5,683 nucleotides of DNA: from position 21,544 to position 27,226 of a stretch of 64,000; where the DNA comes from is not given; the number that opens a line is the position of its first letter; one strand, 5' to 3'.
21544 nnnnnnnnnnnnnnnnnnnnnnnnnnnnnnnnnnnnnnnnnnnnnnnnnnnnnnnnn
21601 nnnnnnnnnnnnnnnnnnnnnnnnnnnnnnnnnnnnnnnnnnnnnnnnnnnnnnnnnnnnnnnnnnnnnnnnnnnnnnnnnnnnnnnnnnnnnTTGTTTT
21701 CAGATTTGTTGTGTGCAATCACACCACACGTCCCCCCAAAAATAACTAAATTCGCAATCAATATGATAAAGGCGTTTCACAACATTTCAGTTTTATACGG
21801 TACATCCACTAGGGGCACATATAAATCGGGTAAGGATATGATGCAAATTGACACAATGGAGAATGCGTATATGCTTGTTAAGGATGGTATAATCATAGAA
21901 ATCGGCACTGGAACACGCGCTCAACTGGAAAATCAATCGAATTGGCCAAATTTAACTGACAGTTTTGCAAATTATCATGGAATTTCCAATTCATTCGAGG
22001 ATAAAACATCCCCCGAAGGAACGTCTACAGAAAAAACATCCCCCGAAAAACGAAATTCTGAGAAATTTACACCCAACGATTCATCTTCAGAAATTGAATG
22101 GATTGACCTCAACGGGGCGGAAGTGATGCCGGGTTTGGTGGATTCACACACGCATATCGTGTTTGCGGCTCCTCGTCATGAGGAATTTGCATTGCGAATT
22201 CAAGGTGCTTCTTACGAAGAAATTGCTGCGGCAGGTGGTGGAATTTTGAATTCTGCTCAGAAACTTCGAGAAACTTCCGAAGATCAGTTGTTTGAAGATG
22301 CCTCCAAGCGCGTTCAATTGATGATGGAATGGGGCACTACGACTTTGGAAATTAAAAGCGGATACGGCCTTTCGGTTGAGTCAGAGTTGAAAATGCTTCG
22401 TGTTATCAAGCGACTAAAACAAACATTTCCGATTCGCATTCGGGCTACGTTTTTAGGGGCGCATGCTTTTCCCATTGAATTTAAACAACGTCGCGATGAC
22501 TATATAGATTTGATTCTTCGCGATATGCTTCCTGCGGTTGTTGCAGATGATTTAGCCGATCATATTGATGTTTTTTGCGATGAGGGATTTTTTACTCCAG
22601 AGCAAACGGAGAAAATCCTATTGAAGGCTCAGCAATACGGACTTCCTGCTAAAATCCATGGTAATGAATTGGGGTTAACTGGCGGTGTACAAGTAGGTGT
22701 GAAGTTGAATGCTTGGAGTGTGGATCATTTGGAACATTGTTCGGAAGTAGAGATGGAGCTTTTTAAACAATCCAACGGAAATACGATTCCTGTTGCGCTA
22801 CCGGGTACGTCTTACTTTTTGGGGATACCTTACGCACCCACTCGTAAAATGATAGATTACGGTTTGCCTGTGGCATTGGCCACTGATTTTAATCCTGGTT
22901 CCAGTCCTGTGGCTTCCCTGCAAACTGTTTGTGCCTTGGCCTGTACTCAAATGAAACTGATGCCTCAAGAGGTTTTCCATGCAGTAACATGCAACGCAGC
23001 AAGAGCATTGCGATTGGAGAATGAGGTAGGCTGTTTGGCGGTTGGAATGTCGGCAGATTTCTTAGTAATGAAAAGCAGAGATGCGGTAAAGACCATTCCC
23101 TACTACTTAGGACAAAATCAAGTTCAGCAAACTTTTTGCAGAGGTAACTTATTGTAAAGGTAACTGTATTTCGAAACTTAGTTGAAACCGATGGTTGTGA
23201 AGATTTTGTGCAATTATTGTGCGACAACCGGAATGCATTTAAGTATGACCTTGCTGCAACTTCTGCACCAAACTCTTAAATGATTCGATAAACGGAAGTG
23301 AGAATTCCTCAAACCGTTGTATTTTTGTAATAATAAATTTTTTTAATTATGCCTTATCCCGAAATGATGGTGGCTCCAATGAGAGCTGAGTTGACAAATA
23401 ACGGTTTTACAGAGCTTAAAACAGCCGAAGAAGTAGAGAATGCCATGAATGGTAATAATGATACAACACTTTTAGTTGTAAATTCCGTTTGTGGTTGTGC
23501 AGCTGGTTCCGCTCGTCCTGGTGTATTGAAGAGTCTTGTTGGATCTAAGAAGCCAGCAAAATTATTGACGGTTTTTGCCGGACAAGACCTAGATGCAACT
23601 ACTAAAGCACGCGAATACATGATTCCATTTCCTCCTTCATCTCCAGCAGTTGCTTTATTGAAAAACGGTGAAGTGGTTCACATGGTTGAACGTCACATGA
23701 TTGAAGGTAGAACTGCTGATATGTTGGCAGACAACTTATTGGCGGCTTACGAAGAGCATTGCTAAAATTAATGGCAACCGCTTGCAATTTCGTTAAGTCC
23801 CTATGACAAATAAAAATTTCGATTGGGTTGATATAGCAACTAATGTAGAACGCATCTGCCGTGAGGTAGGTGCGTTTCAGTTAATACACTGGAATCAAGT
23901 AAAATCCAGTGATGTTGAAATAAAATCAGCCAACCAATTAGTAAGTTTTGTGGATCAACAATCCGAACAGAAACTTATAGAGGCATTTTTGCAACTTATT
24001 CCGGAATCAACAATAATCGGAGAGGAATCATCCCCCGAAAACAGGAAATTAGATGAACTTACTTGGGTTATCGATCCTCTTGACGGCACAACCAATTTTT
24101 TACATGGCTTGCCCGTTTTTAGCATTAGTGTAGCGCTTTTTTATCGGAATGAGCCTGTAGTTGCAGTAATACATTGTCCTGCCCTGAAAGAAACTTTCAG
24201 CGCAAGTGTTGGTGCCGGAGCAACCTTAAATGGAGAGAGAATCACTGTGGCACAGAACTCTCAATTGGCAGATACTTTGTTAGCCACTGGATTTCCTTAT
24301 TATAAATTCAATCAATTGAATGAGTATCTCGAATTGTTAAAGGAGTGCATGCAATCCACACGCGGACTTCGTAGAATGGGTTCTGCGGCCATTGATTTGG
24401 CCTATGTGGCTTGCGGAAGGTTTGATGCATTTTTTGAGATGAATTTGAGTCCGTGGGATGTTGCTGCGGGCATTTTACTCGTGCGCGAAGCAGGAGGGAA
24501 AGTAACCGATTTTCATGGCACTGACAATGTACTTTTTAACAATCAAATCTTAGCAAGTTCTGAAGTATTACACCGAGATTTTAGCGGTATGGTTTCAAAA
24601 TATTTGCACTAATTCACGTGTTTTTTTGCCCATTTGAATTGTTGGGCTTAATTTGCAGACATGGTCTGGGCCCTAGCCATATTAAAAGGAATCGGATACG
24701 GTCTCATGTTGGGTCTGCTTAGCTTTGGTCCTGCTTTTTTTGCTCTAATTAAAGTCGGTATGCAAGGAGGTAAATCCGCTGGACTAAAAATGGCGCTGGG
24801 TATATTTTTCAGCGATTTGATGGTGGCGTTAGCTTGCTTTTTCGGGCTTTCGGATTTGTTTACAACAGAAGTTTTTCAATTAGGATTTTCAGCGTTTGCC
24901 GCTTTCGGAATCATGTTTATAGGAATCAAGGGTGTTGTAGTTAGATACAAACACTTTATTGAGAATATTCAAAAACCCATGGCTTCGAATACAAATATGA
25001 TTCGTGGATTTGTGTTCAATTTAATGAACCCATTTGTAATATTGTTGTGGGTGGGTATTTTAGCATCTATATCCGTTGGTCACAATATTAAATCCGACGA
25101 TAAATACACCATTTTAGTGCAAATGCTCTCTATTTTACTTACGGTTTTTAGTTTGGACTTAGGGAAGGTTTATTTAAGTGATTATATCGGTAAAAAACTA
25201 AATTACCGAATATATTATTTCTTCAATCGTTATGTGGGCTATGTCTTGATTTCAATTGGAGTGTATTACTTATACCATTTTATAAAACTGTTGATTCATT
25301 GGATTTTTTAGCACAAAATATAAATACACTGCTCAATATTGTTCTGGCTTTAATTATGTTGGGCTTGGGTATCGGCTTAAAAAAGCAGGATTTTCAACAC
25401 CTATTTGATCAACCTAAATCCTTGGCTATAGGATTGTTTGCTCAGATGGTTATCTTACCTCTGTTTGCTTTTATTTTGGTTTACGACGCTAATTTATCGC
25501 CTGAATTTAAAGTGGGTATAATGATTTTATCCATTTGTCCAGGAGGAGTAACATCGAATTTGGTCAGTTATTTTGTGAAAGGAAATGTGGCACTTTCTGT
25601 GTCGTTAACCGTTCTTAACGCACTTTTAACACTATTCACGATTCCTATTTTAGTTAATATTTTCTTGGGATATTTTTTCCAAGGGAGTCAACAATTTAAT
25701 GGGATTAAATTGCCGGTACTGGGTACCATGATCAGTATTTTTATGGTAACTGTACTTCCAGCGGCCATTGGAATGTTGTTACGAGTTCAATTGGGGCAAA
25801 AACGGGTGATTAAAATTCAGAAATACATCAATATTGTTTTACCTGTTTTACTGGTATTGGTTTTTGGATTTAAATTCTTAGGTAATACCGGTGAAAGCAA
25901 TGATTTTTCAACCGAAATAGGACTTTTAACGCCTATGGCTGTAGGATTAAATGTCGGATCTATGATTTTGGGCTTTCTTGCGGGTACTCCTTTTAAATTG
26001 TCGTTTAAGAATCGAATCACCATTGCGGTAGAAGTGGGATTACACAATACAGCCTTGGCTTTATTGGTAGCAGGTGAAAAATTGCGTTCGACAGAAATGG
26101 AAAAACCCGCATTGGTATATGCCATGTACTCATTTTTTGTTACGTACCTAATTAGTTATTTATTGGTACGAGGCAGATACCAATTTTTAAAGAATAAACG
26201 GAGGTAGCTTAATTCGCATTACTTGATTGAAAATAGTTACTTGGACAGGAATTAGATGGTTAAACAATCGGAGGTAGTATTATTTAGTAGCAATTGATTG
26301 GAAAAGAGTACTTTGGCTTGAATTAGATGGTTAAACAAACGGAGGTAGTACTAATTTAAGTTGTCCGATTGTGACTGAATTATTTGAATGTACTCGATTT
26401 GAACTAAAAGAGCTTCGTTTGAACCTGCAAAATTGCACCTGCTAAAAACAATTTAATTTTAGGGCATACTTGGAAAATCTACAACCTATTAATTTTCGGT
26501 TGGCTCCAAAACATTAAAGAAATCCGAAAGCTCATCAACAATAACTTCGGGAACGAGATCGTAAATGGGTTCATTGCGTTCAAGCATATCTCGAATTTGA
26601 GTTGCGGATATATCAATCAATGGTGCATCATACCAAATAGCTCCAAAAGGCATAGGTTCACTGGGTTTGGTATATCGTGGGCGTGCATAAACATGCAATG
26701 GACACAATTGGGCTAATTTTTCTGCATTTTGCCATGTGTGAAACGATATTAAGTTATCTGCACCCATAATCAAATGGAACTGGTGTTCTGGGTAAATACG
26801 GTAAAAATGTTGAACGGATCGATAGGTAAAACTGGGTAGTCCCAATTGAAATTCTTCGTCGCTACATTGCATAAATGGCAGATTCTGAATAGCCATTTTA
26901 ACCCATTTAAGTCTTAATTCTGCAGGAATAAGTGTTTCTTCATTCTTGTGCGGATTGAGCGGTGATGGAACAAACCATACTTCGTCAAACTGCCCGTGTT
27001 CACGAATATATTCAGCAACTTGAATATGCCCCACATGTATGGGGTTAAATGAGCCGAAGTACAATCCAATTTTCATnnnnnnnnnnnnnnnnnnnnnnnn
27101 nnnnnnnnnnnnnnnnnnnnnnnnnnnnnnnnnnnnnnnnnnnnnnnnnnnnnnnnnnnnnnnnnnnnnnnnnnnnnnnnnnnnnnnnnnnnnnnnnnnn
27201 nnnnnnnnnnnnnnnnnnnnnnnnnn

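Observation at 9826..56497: Strongly over-represented 10-mer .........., scattered on both strands and in all reading frames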

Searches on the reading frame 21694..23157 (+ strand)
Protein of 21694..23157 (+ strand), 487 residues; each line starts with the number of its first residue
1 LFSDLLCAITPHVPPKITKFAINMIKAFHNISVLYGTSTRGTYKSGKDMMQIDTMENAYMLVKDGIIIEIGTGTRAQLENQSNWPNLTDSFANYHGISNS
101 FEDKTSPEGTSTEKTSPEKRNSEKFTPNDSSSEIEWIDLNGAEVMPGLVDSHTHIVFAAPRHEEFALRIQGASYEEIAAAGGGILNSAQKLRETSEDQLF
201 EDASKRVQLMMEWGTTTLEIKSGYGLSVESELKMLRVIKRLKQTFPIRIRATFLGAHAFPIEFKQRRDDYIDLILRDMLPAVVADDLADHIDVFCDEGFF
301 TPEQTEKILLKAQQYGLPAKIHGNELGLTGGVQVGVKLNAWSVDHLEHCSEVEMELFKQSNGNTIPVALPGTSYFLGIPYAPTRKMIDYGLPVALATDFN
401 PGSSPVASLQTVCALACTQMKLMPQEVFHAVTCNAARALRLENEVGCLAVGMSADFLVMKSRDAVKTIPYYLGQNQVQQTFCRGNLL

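Call 9: search_protein_families(library=ncbifam, proteins=[window:21694-23157:+], max_evalue=0.00001)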
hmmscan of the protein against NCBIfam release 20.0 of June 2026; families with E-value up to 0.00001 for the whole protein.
window:21694-23157:+ (487 aa): 20 families
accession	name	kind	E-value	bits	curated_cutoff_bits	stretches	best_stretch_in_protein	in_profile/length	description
TIGR01224.1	hutI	equivalog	3e-126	421.2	298.15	1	132-485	26-376/377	imidazolonepropionase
NF006679.0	PRK09228.1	subfamily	1.7e-14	53.4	351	1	344-462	269-388/433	guanine deaminase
TIGR02967.1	guan_deamin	equivalog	6.6e-14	51.7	375.4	1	345-462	245-363/401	guanine deaminase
NF006056.0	PRK08204.1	subfamily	2.9e-12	46.1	391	1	416-469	336-388/449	hypothetical protein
NF006689.0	PRK09237.1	equivalog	6.3e-12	44.7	371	1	384-464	259-340/383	amidohydrolase/deacetylase family metallohydrolase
NF011990.0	PRK15446.2-6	subfamily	7.5e-10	38.1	233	0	387-484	296-379/390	alpha-D-ribose 1-methylphosphonate 5-triphosphate diphosphatase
TIGR02318.1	phosphono_phnM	equivalog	9.9e-10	37.9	390.55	1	385-468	287-365/376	phosphonate metabolism protein PhnM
NF051886.1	XaaProDiPepCaul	equivalog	1.8e-09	37.1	500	0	422-460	336-374/398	Xaa-Pro dipeptidase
NF006549.0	PRK09045.1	equivalog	2.2e-08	33.1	540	1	345-471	259-389/444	TRZ/ATZ family hydrolase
NF005557.0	PRK07228.1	equivalog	3.7e-08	32.5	522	1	339-471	249-385/445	5'-deoxyadenosine deaminase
NF005211.0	PRK06687.1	equivalog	5.9e-08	31.9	703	0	416-469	330-381/419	TRZ/ATZ family protein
NF011989.0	PRK15446.2-5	equivalog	1.3e-07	30.7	565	0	394-484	299-374/385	alpha-D-ribose 1-methylphosphonate 5-triphosphate diphosphatase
NF005552.0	PRK07213.1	equivalog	2.1e-07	30.1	294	0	338-468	233-363/382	chlorohydrolase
TIGR03178.1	allantoinase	equivalog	2.4e-07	29.9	357.85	0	126-156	31-61/441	allantoinase AllB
NF009060.0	PRK12394.1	equivalog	2.5e-07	29.8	442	0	129-159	39-69/381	metallo-dependent hydrolase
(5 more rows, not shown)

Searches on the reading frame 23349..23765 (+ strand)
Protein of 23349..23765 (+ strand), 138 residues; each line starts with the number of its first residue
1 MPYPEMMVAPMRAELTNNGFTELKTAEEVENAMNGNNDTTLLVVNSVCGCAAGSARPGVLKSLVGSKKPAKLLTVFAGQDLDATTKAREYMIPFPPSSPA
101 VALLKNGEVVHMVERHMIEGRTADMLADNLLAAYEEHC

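Call 26: search_protein_families(library=pfam, proteins=[window:23349-23765:+], max_evalue=1e-8)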
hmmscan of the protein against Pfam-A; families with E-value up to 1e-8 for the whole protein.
window:23349-23765:+ (138 aa): 1 family
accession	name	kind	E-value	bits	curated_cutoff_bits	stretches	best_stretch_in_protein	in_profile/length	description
PF06491.16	Disulph_isomer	-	7.8e-61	204.6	25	1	3-138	1-136/136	Disulphide isomerase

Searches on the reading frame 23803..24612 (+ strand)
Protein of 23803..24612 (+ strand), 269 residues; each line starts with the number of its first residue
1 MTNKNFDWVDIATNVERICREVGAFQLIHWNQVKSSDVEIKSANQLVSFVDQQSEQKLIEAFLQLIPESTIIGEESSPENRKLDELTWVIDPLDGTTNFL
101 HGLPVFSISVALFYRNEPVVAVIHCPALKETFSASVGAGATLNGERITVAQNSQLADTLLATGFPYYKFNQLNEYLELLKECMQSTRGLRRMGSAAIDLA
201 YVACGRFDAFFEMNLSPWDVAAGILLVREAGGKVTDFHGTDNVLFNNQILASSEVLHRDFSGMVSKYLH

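Call 9: search_protein_families(library=ncbifam, proteins=[window:23803-24612:+], max_evalue=0.00001)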
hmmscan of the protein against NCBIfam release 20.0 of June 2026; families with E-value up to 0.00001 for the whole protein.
window:23803-24612:+ (269 aa): 7 families
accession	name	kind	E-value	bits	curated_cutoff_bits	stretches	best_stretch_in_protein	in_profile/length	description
NF008027.1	PRK10757.1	equivalog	2.7e-61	206.9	332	1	17-258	10-251/267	inositol-1-monophosphatase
TIGR02067.1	his_9_HisN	equivalog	2.5e-47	161.5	275.15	1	30-259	19-246/252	histidinol-phosphatase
NF009321.0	PRK12676.1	equivalog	1.9e-45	155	264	1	31-259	28-257/264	bifunctional fructose-bisphosphatase/inositol-phosphate phosphatase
TIGR01331.1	bisphos_cysQ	equivalog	6.9e-28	97.9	228.8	1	13-239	3-229/250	3'(2'),5'-bisphosphate nucleotidase CysQ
NF010678.0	PRK14076.1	equivalog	1.1e-21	77.4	493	1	26-261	22-280/570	bifunctional NADP phosphatase/NAD kinase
NF008182.0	PRK10931.1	equivalog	8.4e-17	61.1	379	1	14-240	4-226/246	3'(2'),5'-bisphosphate nucleotidase CysQ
TIGR01330.1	bisphos_HAL2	equivalog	7.4e-13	48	267.05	1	87-133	136-181/359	3'(2'),5'-bisphosphate nucleotidase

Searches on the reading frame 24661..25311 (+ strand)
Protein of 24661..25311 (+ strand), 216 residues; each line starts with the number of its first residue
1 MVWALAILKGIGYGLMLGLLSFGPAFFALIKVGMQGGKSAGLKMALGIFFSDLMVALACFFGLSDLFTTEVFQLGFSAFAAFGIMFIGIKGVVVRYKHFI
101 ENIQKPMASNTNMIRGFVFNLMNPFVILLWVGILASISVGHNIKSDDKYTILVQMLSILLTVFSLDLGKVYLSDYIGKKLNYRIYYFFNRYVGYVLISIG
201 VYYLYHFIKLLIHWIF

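Call 26: search_protein_families(library=pfam, proteins=[window:24661-25311:+], max_evalue=1e-8)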
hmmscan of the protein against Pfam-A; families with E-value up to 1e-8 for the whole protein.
window:24661-25311:+ (216 aa): 1 family
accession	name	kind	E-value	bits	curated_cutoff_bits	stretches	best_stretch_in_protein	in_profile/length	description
PF01810.24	LysE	-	4.4e-12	46.3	25.6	1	18-205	3-191/193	LysE type translocator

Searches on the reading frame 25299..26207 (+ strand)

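Call 26: search_protein_families(library=pfam, proteins=[window:25299-26207:+], max_evalue=1e-8)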
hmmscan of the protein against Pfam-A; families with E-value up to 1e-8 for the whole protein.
window:25299-26207:+ (302 aa): 2 families
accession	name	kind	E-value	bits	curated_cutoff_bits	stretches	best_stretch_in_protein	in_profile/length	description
PF01758.21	SBF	-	1.5e-34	119.8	24.3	1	14-186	2-174/191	Sodium Bile acid symporter family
PF13593.11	SBF_like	-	3e-13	50.2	25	1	9-244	30-262/313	SBF-like CPA transporter family (DUF4137)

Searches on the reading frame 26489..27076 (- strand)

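Call 26: search_protein_families(library=pfam, proteins=[window:26489-27076:-], max_evalue=1e-8)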
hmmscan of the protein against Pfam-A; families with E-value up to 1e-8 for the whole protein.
window:26489-27076:- (195 aa): 1 family
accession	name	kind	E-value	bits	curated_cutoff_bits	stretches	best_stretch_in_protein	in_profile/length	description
PF01467.32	CTP_transf_like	-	2.8e-22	79.8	21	1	5-163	1-132/133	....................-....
